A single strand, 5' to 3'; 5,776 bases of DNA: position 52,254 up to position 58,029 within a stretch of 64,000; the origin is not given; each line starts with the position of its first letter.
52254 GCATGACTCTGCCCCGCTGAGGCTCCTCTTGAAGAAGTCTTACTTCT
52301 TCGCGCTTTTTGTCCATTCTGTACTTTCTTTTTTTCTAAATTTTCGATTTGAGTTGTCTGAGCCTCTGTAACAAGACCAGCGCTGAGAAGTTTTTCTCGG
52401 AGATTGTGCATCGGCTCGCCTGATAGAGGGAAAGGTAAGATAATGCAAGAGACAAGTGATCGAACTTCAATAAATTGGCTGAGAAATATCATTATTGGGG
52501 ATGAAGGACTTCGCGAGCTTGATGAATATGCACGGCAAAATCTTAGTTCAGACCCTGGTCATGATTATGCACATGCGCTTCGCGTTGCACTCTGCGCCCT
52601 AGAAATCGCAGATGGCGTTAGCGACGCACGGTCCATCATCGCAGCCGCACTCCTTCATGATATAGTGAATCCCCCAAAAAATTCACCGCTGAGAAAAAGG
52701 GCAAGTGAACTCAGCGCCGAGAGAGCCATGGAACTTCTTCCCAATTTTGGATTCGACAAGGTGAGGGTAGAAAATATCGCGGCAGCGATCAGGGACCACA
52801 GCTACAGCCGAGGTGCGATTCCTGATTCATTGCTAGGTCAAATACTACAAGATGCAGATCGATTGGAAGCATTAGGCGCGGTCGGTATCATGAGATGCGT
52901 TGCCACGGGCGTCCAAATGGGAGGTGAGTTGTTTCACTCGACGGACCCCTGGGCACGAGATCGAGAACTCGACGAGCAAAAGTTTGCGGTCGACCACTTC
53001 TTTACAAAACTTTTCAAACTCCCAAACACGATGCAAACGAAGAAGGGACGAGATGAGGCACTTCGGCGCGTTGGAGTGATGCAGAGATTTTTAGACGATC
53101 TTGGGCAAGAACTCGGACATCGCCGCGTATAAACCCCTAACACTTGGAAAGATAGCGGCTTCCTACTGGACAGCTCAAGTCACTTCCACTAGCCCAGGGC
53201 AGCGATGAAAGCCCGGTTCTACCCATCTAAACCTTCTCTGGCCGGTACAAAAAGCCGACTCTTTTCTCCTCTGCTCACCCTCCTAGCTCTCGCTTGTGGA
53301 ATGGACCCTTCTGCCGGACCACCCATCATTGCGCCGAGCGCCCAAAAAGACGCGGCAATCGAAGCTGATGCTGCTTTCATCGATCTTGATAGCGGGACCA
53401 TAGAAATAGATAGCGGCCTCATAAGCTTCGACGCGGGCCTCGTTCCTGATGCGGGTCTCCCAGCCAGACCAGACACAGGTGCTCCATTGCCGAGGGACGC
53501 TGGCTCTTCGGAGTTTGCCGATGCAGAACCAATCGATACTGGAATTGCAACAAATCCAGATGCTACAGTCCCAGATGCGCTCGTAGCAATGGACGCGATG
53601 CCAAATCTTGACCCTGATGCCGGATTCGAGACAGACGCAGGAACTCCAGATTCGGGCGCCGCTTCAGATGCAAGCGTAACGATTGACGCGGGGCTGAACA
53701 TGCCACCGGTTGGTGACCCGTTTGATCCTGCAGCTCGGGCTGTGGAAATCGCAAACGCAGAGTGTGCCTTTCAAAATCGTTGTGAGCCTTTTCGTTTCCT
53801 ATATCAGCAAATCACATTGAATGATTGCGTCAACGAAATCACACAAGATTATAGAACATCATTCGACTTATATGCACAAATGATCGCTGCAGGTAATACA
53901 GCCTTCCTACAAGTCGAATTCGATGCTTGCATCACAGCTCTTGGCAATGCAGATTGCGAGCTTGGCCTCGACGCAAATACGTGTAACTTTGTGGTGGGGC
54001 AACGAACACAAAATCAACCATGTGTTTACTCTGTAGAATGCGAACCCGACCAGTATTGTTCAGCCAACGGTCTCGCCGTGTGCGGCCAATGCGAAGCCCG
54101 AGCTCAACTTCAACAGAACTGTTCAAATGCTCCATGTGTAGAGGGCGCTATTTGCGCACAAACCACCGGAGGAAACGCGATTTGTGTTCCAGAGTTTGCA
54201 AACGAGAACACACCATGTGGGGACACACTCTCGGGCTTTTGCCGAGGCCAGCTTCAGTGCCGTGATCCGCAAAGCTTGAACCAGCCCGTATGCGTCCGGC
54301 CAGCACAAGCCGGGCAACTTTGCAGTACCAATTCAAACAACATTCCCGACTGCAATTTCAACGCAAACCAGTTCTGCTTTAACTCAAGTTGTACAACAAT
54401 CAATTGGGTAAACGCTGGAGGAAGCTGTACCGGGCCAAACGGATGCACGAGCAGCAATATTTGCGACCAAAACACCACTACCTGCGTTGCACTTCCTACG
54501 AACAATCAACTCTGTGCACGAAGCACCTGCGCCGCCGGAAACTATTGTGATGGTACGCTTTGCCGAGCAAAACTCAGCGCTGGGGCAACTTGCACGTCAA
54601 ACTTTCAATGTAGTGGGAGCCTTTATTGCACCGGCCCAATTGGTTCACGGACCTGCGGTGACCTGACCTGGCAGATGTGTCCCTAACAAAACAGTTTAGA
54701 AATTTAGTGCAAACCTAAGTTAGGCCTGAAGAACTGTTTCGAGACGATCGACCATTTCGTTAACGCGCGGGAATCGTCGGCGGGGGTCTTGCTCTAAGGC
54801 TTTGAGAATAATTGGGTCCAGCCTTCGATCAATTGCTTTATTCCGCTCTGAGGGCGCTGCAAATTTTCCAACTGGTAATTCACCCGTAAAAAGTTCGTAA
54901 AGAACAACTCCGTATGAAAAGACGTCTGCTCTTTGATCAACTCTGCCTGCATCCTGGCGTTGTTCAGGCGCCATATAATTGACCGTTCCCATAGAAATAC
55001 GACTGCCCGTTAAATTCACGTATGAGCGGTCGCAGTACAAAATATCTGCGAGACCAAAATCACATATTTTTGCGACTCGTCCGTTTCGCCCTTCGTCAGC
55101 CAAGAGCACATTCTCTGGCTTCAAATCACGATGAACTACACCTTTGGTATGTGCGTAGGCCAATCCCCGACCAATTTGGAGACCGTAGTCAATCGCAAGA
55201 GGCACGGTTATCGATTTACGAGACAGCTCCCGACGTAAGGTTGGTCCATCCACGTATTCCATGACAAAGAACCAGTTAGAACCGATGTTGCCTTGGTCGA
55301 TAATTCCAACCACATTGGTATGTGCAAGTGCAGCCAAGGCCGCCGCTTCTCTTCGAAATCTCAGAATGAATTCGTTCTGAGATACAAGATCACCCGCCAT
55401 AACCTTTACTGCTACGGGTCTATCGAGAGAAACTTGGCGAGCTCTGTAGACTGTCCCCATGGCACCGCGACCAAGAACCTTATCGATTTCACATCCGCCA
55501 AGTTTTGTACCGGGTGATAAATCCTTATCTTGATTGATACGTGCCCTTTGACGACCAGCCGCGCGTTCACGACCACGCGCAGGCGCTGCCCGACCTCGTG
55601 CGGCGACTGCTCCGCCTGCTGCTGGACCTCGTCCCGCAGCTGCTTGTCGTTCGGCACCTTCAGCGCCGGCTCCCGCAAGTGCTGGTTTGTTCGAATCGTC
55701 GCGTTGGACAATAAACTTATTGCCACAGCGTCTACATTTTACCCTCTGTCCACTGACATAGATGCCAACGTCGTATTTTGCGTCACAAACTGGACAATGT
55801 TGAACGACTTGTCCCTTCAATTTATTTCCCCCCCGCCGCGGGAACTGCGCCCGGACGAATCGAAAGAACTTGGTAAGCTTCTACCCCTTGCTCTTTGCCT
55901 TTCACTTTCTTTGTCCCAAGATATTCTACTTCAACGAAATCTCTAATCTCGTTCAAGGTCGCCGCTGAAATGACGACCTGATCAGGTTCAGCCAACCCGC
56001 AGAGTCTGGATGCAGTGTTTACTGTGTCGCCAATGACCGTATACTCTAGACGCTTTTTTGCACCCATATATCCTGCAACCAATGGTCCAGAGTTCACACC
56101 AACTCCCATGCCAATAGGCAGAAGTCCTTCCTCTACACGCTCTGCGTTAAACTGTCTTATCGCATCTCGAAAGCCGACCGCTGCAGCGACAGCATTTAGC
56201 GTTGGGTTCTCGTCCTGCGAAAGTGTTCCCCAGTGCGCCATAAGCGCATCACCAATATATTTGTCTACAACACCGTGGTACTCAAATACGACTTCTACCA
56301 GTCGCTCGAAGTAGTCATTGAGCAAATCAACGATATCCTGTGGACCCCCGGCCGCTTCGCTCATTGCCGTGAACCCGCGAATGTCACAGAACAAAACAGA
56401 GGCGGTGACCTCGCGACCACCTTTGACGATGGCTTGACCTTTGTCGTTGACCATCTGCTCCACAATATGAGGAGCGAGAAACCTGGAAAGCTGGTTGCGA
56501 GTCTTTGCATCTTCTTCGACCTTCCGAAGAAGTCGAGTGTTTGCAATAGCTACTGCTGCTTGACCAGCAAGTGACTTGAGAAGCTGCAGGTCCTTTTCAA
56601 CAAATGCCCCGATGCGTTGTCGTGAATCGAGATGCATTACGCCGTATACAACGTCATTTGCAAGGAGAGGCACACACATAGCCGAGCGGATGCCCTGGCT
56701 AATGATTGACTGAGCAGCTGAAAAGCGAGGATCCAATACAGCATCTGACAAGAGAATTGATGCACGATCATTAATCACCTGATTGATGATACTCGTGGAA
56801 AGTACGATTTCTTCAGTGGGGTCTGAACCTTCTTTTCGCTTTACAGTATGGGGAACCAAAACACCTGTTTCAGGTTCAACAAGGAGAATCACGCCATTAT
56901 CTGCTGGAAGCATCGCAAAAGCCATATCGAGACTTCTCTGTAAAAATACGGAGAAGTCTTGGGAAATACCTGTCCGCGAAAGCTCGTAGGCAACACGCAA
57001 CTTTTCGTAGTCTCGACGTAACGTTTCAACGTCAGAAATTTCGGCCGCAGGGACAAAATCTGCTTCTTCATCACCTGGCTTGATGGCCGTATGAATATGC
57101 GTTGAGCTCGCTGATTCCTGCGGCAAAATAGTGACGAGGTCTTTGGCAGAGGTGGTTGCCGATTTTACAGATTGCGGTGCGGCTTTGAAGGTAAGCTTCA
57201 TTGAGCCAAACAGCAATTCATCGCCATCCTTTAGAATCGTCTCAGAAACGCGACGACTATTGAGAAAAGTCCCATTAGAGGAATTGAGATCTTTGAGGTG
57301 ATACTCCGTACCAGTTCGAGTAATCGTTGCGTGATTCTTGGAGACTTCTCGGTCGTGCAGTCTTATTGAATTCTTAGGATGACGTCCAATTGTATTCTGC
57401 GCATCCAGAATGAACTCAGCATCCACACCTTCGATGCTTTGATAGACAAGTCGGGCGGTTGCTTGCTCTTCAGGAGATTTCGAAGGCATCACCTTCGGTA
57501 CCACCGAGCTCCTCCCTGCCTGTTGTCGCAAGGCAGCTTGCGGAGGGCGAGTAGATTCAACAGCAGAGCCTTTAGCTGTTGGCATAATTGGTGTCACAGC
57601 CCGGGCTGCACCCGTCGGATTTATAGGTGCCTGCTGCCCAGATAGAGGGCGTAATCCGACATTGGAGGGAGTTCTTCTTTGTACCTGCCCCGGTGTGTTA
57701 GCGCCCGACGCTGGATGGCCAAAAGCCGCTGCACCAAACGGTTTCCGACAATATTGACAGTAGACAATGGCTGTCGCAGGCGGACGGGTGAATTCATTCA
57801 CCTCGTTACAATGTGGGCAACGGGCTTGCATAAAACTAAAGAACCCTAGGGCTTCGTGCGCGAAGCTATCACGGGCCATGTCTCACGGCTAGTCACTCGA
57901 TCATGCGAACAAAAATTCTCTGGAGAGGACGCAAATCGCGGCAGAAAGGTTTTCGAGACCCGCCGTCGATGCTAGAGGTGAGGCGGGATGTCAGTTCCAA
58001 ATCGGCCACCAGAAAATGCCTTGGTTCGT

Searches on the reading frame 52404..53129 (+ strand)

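Call 31: search_protein_families(library=ncbifam, proteins=[window:52404-53129:+], max_evalue=1e-10)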
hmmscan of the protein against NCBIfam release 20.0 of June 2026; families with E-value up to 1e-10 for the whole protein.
window:52404-53129:+ (242 aa): 1 family
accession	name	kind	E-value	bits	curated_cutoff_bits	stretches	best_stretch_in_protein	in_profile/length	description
NF007515.0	PRK10119.1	equivalog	5.1e-47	160.3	286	1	47-237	19-212/231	phosphohydrolase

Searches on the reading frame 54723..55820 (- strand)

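Call 31: search_protein_families(library=ncbifam, proteins=[window:54723-55820:-], max_evalue=1e-10)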
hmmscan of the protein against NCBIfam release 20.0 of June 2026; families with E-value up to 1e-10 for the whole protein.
window:54723-55820:- (366 aa): 9 families
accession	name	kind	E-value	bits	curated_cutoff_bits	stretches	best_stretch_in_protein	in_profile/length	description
NF033483.0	PknB_PASTA_kin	equivalog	2.3e-74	251.4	450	1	111-365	10-270/563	Stk1 family PASTA domain-containing Ser/Thr kinase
NF047741.1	antiphage_MADS6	equivalog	1.8e-48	165.5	460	2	194-365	284-462/612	methylation-associated defense system protein kinase MAD6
NF052427.1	StpK7MSMEG_1200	equivalog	2.7e-42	145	900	1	105-361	4-266/601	serine/threonine protein kinase StpK7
TIGR03903.1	TOMM_kin_cyc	equivalog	1.6e-35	122.3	705.75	1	135-315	5-187/1267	TOMM system kinase/cyclase fusion protein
NF009651.0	PRK13184.1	equivalog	5.9e-29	100.6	839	1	111-365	5-292/932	serine/threonine-protein kinase PknD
NF053615.1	SerThrKinAfsKStmc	equivalog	5.6e-25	88.1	1300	1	106-317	11-213/809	protein serine/threonine kinase AfsK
NF033442.0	BREX_PglW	equivalog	7.3e-24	83.6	990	1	107-317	510-710/1391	BREX system serine/threonine kinase PglW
NF038150.1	lanthi_synth_IV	equivalog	1.7e-23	82.9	650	1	111-346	192-423/851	class IV lanthionine synthetase LanL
NF038151.1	lanthi_synth_III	equivalog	1.1e-12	47.2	575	1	111-317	223-429/833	class III lanthionine synthetase LanKC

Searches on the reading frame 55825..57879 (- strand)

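Call 31: search_protein_families(library=ncbifam, proteins=[window:55825-57879:-], max_evalue=1e-10)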
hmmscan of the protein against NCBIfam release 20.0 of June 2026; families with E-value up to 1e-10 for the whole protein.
window:55825-57879:- (685 aa): 4 families
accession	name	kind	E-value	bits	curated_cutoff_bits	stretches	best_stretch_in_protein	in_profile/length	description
NF041660.2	oxygluDhInhib_OdhI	equivalog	2.3e-14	53.4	200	1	140-232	35-128/130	oxoglutarate dehydrogenase inhibitor Odhl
NF049868.1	FhaB_Rv0019c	equivalog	2.2e-12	47.3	125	1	120-214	45-140/158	FHA domain-containing protein FhaB/FipA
TIGR03354.1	VI_FHA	hypoth_equivalog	3.7e-12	46.8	120.25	1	160-257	24-135/420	type VI secretion system-associated FHA domain protein TagH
NF052573.1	HisKinEspAMyxo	equivalog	2.4e-11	42.4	1400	1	156-227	41-114/755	serine histidine kinase EspA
